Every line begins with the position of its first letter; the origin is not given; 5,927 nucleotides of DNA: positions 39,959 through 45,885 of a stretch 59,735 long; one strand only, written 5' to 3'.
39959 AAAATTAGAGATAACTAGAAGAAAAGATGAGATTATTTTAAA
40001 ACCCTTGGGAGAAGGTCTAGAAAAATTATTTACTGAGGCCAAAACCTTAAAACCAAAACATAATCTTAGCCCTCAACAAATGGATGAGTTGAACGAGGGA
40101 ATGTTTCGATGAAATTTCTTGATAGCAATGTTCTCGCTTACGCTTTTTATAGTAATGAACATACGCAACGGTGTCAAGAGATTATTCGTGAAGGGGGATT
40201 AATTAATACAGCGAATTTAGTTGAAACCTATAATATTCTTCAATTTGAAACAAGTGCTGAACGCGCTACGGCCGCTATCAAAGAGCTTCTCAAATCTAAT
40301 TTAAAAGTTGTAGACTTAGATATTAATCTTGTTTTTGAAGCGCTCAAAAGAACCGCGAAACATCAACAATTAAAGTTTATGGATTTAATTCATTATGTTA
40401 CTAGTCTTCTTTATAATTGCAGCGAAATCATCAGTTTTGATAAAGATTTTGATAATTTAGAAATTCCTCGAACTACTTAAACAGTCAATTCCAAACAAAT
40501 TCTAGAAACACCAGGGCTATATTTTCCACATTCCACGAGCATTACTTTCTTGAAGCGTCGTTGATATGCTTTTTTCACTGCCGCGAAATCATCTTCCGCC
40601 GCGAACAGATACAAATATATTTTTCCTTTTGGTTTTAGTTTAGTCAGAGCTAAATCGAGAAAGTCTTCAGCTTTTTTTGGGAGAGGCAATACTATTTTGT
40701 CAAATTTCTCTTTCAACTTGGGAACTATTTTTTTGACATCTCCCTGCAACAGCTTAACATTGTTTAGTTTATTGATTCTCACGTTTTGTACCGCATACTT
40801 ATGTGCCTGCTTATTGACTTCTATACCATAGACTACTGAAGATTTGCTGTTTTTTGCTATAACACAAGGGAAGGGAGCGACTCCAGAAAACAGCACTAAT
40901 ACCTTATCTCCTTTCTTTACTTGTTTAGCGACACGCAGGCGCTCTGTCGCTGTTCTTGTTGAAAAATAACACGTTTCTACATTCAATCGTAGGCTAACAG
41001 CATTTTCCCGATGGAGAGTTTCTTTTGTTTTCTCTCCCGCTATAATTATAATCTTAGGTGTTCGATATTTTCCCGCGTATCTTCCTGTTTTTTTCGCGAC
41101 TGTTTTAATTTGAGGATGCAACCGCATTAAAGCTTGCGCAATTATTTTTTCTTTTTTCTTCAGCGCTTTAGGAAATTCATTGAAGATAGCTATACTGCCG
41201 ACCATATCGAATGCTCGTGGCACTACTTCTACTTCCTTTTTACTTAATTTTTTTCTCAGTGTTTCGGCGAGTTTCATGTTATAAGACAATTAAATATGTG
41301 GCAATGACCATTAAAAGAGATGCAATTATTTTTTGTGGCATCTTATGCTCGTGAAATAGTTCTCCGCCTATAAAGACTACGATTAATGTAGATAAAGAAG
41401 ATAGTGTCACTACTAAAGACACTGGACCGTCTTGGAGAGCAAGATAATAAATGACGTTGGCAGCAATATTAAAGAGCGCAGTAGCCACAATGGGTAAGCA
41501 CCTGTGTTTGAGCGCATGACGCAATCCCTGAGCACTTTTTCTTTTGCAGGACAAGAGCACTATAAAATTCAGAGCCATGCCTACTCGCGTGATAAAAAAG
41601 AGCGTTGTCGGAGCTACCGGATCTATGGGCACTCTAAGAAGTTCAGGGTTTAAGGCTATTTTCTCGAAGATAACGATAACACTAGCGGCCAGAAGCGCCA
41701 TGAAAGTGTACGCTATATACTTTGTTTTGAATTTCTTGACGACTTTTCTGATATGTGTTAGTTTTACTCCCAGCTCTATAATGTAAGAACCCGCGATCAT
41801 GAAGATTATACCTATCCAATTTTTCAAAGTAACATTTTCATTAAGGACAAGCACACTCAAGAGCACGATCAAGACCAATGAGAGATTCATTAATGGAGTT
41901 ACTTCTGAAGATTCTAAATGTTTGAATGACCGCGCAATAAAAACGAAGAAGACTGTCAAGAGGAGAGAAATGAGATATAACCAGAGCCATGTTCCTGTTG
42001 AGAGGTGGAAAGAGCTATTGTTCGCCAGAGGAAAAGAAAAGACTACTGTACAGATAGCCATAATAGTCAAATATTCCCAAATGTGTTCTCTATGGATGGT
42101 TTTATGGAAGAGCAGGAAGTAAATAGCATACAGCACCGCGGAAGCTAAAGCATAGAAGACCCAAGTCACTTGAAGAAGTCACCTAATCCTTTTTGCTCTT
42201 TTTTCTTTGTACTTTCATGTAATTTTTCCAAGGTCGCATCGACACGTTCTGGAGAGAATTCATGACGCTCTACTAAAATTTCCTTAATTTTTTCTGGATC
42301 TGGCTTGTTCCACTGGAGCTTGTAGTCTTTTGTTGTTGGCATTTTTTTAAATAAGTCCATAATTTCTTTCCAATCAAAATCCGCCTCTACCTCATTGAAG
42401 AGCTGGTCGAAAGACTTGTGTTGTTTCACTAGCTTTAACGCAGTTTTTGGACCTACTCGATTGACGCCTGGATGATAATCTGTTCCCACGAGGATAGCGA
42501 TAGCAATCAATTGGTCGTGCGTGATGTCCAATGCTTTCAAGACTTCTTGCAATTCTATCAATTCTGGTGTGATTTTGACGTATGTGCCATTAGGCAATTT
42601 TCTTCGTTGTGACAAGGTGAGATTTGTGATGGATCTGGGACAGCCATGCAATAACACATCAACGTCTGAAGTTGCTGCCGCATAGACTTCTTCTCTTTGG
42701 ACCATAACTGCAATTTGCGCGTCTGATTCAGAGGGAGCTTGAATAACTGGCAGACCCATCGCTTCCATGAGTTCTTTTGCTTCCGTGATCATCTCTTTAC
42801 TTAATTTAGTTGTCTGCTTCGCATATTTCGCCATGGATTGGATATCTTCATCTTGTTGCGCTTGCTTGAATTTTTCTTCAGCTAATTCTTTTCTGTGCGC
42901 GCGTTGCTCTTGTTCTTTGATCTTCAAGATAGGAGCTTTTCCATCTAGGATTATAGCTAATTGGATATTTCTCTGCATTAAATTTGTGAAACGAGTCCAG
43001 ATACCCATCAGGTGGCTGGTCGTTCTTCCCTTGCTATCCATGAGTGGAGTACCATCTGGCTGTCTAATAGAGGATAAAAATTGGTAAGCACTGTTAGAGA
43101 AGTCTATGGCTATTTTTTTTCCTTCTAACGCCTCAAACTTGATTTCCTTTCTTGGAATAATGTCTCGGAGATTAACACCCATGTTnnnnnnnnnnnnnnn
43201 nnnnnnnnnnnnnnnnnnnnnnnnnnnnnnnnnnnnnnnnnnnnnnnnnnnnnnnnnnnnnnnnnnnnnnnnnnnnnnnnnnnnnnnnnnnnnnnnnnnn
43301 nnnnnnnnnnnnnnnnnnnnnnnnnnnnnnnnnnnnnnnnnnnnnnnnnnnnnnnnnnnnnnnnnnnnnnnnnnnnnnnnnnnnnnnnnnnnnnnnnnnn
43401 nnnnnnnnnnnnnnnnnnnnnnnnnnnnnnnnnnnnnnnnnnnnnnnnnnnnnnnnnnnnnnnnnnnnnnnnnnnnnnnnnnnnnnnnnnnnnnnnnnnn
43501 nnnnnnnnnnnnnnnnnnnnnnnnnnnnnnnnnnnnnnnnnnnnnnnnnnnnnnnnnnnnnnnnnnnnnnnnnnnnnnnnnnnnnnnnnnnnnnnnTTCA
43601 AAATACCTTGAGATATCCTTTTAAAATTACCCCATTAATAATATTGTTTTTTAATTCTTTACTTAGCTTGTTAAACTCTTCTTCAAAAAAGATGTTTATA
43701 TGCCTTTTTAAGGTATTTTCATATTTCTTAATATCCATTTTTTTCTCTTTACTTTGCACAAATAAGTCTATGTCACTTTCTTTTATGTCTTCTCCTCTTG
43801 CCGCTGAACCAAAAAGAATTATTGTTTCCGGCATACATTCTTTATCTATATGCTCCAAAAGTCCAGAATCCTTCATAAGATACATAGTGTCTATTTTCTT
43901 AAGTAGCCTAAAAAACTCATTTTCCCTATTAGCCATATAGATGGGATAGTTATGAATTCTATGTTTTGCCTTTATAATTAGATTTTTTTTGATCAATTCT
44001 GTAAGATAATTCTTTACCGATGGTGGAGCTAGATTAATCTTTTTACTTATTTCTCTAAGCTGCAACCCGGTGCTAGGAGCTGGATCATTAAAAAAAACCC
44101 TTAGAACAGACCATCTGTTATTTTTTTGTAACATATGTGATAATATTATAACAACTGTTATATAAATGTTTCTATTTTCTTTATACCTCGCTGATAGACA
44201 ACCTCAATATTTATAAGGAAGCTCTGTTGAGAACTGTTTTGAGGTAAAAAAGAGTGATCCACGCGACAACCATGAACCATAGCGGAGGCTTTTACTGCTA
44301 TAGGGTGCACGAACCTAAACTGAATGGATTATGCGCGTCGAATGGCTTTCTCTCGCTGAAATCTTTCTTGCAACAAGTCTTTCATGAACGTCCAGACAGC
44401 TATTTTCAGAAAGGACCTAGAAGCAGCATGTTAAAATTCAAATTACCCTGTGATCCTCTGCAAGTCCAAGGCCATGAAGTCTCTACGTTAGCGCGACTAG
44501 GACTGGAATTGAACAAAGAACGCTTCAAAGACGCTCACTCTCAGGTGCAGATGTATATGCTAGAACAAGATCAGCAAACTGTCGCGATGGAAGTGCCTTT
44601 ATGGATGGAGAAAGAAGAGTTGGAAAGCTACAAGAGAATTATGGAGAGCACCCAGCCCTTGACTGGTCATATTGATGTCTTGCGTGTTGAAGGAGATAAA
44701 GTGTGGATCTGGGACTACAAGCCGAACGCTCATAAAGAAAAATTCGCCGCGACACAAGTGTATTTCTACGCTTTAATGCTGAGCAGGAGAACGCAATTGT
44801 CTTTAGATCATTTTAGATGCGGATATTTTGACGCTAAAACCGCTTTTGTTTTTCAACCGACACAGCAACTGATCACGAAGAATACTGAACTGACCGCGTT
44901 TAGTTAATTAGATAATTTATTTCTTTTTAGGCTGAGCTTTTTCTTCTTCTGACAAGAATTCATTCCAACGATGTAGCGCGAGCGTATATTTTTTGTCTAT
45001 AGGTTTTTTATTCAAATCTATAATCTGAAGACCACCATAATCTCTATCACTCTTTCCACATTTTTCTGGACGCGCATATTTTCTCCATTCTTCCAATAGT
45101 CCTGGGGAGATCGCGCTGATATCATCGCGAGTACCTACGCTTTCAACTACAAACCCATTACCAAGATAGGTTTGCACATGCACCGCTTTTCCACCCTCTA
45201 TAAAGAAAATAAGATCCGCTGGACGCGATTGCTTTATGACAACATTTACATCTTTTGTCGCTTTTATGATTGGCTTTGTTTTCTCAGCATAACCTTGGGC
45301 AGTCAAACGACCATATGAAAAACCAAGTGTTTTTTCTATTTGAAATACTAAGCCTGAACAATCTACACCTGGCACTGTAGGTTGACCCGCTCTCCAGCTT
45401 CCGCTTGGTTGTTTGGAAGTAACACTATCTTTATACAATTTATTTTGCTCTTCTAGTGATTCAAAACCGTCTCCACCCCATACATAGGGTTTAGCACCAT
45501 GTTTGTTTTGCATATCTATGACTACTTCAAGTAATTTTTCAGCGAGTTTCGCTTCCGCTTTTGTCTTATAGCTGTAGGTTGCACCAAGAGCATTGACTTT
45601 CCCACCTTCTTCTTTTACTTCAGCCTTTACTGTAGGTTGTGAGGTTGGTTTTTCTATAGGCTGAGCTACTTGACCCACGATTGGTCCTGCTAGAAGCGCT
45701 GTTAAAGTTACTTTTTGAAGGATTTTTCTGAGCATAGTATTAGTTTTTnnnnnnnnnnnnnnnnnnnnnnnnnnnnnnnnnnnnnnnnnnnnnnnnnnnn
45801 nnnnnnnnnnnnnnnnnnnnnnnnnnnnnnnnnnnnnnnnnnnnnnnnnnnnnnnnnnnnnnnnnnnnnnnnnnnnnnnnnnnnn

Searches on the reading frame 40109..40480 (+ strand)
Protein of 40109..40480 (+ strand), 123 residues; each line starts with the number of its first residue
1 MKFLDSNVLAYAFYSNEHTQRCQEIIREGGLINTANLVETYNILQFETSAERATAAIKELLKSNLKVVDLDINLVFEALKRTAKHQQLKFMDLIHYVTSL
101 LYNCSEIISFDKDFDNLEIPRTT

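Call 18: search_protein_families(library=pfam, proteins=[window:40109-40480:+])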
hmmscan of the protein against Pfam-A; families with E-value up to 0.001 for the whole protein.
window:40109-40480:+ (123 aa): 1 family
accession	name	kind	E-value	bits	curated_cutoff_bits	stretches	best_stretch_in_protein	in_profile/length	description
PF01850.27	PIN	-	1e-17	65.3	23.6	1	3-117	2-117/120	PIN domain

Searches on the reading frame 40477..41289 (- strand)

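Call 18: search_protein_families(library=pfam, proteins=[window:40477-41289:-])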
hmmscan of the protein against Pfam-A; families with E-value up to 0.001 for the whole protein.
window:40477-41289:- (270 aa): 5 families
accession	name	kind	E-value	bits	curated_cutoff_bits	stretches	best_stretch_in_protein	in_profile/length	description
PF02475.24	TRM5-TYW2_MTfase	-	3.8e-36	124.9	28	1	91-233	1-142/164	TRM5/TYW2 methyltransferase domain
PF25133.1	TYW2_N_2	-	4e-18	65.7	27.7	1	7-88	1-79/79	TYW2 N-terminal domain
PF13847.12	Methyltransf_31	-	5.5e-09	36.3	27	1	125-236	2-119/145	Methyltransferase domain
PF13649.12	Methyltransf_25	-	0.00039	21.5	27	0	144-222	15-97/97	Methyltransferase domain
PF05175.20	MTS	-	0.00039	20.5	23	1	126-225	31-137/170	Methyltransferase small domain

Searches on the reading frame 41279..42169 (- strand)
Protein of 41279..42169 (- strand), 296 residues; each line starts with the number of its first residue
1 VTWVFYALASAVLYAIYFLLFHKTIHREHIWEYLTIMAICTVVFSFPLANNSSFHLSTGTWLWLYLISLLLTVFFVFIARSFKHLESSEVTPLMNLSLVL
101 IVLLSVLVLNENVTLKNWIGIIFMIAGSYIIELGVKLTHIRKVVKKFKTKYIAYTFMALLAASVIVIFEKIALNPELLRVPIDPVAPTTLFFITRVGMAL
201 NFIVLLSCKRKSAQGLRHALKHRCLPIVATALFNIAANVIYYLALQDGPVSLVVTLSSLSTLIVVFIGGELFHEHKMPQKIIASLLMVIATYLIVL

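Call 18: search_protein_families(library=pfam, proteins=[window:41279-42169:-])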
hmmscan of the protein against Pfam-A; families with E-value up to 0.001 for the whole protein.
window:41279-42169:- (296 aa): 3 families
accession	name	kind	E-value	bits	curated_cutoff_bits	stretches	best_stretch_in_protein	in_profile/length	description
PF00892.27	EamA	-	6e-27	95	28.2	2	2-131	2-133/135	EamA-like transporter family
PF10639.15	TMEM234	-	1.2e-05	25.8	30.1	1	229-294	46-111/113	Putative transmembrane family 234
PF05653.20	Mg_trans_NIPA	-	0.00012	21.8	26.2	1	66-168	56-156/295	Magnesium transporter NIPA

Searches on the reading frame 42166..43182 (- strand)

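Call 18: search_protein_families(library=pfam, proteins=[window:42166-43182:-])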
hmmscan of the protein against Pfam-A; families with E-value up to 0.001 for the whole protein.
window:42166-43182:- (338 aa): 4 families
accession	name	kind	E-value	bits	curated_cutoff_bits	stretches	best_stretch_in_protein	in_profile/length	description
PF00867.23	XPG_I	-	3.8e-24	85.4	24.9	1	143-235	1-89/89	XPG I-region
PF00752.23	XPG_N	-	4.5e-14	53.2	22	1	12-99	17-99/101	XPG N-terminal domain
PF01367.25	5_3_exonuc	-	4.2e-07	30.8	40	1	221-268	2-50/97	5'-3' exonuclease, C-terminal SAM fold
PF03159.24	XRN_N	-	9.4e-06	25.7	22.9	1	51-142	64-157/241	XRN 5'-3' exonuclease N-terminus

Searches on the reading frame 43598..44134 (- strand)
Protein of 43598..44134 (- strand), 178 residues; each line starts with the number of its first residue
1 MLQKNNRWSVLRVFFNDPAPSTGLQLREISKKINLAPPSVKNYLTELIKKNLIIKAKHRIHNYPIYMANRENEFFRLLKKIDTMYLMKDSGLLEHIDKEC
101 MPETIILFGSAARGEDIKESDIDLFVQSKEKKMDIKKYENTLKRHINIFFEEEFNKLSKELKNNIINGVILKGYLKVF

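Call 19: search_protein_families(library=pfam, proteins=[window:43598-44134:-])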
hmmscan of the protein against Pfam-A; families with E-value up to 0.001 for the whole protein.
window:43598-44134:- (178 aa): 3 families
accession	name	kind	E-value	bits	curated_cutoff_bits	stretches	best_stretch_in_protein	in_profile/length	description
PF01909.29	NTP_transf_2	-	4.5e-09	37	21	1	103-159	15-69/93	Nucleotidyltransferase domain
PF18765.7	Polbeta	-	7.7e-09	36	26.9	1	98-169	9-85/93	Polymerase beta, Nucleotidyltransferase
PF13412.12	HTH_24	-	0.00013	21.9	21.9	1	24-53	18-47/48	Winged helix-turn-helix DNA-binding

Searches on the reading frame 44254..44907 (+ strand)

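Call 19: search_protein_families(library=pfam, proteins=[window:44254-44907:+])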
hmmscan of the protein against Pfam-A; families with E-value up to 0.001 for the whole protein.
window:44254-44907:+ (217 aa): 1 family
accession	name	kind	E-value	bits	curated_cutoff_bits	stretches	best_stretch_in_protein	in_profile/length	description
PF12705.13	PDDEXK_1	-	2.4e-06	28.1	22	1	100-194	83-189/247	PD-(D/E)XK nuclease superfamily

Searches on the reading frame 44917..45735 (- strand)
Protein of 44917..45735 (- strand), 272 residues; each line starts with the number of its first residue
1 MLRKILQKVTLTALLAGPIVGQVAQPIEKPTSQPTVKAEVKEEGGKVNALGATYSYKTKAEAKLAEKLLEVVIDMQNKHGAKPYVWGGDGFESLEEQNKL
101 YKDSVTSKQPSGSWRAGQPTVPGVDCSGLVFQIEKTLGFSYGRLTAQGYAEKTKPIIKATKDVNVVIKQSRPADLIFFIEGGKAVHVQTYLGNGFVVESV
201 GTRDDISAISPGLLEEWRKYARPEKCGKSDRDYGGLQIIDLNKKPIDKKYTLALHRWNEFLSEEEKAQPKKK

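Call 19: search_protein_families(library=pfam, proteins=[window:44917-45735:-])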
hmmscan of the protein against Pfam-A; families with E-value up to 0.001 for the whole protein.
window:44917-45735:- (272 aa): 1 family
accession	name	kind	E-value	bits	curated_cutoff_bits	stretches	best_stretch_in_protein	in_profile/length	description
PF00877.26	NLPC_P60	-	1e-09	38.7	23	1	82-207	2-87/105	NlpC/P60 family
